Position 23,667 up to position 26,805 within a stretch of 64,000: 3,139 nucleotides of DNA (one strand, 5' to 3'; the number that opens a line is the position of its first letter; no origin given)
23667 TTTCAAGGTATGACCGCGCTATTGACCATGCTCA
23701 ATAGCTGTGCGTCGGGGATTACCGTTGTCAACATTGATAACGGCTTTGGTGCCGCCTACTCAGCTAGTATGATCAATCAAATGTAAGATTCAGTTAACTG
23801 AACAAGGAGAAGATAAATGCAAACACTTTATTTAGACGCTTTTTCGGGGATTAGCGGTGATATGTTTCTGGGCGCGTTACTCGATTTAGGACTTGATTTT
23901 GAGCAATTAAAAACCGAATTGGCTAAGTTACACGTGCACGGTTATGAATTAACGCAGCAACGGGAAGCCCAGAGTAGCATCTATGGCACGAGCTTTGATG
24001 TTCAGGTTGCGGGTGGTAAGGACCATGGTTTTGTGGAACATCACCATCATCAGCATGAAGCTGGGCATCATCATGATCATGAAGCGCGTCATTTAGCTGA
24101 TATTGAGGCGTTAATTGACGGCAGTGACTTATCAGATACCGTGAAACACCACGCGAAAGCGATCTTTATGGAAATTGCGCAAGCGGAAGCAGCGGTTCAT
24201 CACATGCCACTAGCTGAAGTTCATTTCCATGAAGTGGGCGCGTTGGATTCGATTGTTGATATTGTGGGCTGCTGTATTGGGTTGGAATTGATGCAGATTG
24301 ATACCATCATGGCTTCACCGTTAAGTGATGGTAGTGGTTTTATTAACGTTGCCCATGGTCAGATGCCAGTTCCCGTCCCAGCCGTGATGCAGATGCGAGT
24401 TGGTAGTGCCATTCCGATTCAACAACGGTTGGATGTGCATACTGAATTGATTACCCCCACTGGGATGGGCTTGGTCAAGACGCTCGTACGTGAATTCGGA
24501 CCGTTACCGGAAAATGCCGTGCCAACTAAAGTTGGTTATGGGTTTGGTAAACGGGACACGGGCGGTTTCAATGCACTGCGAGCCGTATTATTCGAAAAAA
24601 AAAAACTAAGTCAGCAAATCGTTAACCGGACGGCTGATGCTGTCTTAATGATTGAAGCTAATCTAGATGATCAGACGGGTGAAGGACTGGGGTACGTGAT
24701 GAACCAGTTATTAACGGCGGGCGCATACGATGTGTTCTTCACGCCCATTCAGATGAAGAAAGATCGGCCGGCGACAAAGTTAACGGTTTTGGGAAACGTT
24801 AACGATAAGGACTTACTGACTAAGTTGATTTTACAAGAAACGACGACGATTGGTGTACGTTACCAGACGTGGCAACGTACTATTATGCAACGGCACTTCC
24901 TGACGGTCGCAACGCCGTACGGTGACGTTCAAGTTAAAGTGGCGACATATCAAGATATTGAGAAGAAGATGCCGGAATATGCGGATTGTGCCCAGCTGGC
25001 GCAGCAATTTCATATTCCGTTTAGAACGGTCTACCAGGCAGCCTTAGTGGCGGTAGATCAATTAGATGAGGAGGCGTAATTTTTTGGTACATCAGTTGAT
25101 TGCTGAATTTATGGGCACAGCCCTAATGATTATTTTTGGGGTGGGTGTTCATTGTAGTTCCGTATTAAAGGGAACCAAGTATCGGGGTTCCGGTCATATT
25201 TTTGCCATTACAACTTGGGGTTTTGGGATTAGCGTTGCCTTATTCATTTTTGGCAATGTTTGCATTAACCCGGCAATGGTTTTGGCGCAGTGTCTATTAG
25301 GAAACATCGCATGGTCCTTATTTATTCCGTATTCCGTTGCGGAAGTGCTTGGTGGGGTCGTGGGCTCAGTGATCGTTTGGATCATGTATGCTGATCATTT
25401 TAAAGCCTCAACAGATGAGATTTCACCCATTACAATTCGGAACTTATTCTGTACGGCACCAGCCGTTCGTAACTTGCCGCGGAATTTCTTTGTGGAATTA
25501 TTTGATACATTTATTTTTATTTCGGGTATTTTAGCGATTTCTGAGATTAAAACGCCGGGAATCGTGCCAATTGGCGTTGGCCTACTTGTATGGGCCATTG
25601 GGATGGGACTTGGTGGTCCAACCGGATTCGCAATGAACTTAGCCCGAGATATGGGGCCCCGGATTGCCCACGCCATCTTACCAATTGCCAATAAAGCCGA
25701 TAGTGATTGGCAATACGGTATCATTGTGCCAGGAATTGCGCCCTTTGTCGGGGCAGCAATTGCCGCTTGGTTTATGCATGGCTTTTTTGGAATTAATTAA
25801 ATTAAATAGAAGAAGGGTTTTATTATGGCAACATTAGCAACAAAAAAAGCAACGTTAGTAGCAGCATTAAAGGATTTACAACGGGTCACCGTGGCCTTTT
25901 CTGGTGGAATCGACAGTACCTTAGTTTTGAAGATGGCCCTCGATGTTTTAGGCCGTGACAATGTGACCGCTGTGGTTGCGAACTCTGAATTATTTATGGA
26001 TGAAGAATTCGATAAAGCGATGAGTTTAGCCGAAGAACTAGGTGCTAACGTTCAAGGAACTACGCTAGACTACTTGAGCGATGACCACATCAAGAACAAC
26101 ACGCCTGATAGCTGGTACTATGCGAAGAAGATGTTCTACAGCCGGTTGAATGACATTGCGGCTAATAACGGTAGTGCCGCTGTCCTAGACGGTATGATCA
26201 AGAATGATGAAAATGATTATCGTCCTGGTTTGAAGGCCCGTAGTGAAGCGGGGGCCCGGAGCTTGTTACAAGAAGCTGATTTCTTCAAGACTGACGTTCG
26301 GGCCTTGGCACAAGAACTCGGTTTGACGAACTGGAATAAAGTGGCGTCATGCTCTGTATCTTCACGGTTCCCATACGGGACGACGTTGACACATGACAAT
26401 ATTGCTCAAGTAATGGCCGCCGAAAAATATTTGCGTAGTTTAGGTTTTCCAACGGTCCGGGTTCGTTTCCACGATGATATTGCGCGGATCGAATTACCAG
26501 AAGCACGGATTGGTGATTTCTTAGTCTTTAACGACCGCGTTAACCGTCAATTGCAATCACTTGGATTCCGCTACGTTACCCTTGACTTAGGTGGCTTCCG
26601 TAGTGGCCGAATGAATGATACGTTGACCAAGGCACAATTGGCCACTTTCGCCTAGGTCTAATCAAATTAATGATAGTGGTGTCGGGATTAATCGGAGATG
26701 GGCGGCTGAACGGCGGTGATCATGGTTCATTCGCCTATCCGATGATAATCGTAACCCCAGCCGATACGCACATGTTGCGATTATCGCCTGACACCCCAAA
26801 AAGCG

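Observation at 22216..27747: larBCDE (nickel-pincer cofactor biosynthesis plus lactate channel) without larA, packaged between two inverted identical IS6 copies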

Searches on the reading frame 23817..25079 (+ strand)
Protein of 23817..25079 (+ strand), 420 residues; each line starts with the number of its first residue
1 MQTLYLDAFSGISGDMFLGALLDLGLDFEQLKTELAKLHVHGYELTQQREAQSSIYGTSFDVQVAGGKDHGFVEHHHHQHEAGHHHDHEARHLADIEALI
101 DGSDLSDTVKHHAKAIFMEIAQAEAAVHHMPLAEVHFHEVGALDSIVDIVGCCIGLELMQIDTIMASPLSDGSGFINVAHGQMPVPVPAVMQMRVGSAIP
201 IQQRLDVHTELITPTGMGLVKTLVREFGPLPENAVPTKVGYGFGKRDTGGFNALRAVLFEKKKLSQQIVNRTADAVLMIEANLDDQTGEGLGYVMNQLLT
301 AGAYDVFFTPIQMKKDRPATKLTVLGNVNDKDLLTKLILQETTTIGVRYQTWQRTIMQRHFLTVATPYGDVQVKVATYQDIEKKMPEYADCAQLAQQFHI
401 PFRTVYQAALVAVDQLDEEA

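Call 27: search_protein_families(library=ncbifam, proteins=[window:23817-25079:+])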
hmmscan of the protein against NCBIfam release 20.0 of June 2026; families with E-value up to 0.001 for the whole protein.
window:23817-25079:+ (420 aa): 2 families
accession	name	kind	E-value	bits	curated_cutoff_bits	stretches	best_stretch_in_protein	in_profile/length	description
TIGR00299.2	nickel_LarC1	equivalog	3.3e-60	202.6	90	1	91-258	1-165/165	nickel pincer cofactor biosynthesis protein LarC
NF052512.1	nickel_LarC2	equivalog_domain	1.1e-42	144.9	50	1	276-392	1-118/118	nickel pincer cofactor biosynthesis protein LarC2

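Call 28: search_protein_families(library=pfam, proteins=[window:23817-25079:+])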
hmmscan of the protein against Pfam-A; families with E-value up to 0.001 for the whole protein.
window:23817-25079:+ (420 aa): 1 family
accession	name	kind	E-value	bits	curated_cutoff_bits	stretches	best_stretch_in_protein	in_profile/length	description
PF01969.22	Ni_insertion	-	9.4e-137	456.6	22.1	1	4-406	1-375/375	Nickel insertion protein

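Call 31: search_solved_structures(query=window:23817-25079:+, show_alignments=1)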
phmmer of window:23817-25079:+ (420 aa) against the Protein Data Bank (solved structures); distinct sequences matched with E-value up to 0.001: 2.
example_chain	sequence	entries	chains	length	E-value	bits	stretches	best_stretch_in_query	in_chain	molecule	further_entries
6bwo_A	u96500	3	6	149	1.4e-94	320.6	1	272-420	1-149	Pyridinium-3,5-bisthiocarboxylic acid mononucleotide nickel insertion protein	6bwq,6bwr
12bi_D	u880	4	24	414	3.1e-80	273.4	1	2-414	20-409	Pyridinium-3,5-bisthiocarboxylic acid mononucleotide nickel insertion protein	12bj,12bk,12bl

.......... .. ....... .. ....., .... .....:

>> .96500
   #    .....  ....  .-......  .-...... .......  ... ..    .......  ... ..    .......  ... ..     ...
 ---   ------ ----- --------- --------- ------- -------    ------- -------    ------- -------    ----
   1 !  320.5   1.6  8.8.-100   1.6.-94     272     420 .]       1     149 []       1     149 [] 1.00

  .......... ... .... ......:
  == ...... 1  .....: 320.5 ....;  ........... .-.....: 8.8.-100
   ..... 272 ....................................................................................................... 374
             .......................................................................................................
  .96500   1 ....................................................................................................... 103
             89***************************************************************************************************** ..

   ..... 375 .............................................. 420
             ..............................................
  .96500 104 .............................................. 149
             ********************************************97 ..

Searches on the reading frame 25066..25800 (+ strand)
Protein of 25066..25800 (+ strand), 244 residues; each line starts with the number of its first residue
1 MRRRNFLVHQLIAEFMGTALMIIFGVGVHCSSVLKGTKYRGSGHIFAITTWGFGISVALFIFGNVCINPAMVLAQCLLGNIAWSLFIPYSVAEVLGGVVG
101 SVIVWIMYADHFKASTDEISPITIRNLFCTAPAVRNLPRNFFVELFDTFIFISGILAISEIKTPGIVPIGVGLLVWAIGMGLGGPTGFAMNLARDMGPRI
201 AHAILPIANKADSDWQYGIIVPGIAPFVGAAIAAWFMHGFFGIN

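Call 27: search_protein_families(library=ncbifam, proteins=[window:25066-25800:+])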
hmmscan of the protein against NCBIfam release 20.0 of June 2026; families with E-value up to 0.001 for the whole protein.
window:25066-25800:+ (244 aa): 4 families
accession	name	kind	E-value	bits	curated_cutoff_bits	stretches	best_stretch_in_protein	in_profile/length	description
NF043012.1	LacAcidTportLarD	equivalog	1.2e-128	427.6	390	1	8-243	1-237/237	D/L-lactic acid transporter LarD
TIGR00861.1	MIP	subfamily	6e-36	124.3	171.25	1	13-236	1-223/224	MIP family channel protein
NF045553.1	AquGlycerPorinGla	equivalog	2.4e-30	105.8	400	2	10-117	8-118/290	aquaglyceroporin Gla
NF003838.0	PRK05420.1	equivalog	1.6e-07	31.1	256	1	8-237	2-223/231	aquaporin Z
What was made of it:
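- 25084..25800 (+): larD (lactic acid channel of the MIP family). The open frame runs from an ATG at 25066. NCBIfam LarD equivalog, 427.6 bits against a cut-off of 390 (call 27).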

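Call 28: search_protein_families(library=pfam, proteins=[window:25066-25800:+])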
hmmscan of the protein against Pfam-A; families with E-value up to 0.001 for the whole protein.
window:25066-25800:+ (244 aa): 1 family
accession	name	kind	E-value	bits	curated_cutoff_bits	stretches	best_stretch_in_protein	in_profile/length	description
PF00230.25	MIP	-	1.5e-29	103.8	25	1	8-235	8-220/222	Major intrinsic protein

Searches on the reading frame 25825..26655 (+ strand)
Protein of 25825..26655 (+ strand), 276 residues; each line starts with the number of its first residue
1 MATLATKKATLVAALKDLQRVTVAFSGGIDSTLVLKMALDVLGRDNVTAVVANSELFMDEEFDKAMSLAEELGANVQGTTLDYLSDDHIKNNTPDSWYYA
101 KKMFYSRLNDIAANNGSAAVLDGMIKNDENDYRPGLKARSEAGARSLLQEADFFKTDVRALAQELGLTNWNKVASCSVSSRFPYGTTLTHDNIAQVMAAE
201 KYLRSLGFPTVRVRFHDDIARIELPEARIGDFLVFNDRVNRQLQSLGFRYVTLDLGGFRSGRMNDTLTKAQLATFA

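Call 27: search_protein_families(library=ncbifam, proteins=[window:25825-26655:+])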
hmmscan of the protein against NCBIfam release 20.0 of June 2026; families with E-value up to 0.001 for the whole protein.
window:25825-26655:+ (276 aa): 9 families
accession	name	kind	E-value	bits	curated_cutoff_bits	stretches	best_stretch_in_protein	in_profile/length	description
TIGR00268.2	TIGR00268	equivalog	7.2e-106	353.2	150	1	7-264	2-259/259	ATP-dependent sacrificial sulfur transferase LarE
NF010587.0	PRK13980.1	equivalog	2e-12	46.9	255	1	17-91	30-104/267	NAD+ synthase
NF010588.0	PRK13981.1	equivalog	1.5e-09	36.8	479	1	18-78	285-345/546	NAD+ synthase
TIGR00552.1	nadE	equivalog_domain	3.3e-07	29.8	63.65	1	17-108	21-116/251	NAD(+) synthase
NF002048.0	PRK00876.1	subfamily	1.6e-05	23.9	313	1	19-75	38-94/330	NAD(+) synthase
NF000848.1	PRK00074.1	equivalog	4.8e-05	22.1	400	1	17-76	212-272/512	glutamine-hydrolyzing GMP synthase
TIGR00884.1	guaA_Cterm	equivalog_domain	0.00027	20.4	338.75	0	19-77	17-75/310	glutamine-hydrolyzing GMP synthase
NF006351.0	PRK08576.1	equivalog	0.00027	19.7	290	1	11-76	228-290/436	hypothetical protein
TIGR00364.1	TIGR00364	equivalog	0.00035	20.2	150.3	1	23-83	3-61/201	7-cyano-7-deazaguanine synthase QueC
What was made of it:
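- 25825..26655 (+): larE (ATP-dependent sacrificial sulfur transferase). NCBIfam equivalog, 353 bits (call 27).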

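Call 28: search_protein_families(library=pfam, proteins=[window:25825-26655:+])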
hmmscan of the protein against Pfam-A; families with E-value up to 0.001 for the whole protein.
window:25825-26655:+ (276 aa): 1 family
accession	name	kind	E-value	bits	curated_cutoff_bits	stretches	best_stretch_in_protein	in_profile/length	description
PF02540.23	NAD_synthase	-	5e-10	39.3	21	1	18-84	18-84/242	NAD synthase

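Call 29: search_solved_structures(query=window:25825-26655:+, show_alignments=1)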
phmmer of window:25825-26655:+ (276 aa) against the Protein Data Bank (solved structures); distinct sequences matched with E-value up to 0.001: 4.
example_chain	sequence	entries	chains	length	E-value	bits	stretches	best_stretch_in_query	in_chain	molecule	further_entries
5udq_A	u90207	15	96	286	4.1e-179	596.4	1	1-276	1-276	Lactate racemization operon protein LarE | ATP-utilizing enzyme of the PP-loopsuperfamily | Pyridinium-3,5-biscarboxylic acid mononucleotide sulfurtransferase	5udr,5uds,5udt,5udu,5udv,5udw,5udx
6b2o_A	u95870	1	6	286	1.1e-177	591.7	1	1-276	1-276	ATP-utilizing enzyme of the PP-loopsuperfamily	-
8cnz_A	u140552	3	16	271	3.8e-19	72.4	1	16-256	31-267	NAD_synthase domain-containing protein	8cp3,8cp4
3n05_A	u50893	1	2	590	0.00035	23.4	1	16-89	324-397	NH(3)-dependent NAD(+) synthetase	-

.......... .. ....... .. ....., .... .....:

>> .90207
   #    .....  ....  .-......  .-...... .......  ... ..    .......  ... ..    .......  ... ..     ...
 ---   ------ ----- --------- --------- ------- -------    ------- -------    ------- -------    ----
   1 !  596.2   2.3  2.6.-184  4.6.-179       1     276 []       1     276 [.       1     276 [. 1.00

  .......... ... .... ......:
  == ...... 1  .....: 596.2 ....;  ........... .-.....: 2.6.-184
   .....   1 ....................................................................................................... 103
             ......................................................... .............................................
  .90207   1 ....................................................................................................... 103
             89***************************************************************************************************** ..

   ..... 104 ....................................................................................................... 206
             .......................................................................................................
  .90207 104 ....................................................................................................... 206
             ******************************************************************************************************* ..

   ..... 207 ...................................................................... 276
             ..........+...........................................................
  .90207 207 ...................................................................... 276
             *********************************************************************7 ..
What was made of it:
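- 25825..26655 (+): It differs at 2 residues from PDB 5UDQ, and the ASCSVSS stretch with the active-site cysteine is unchanged (call 29).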
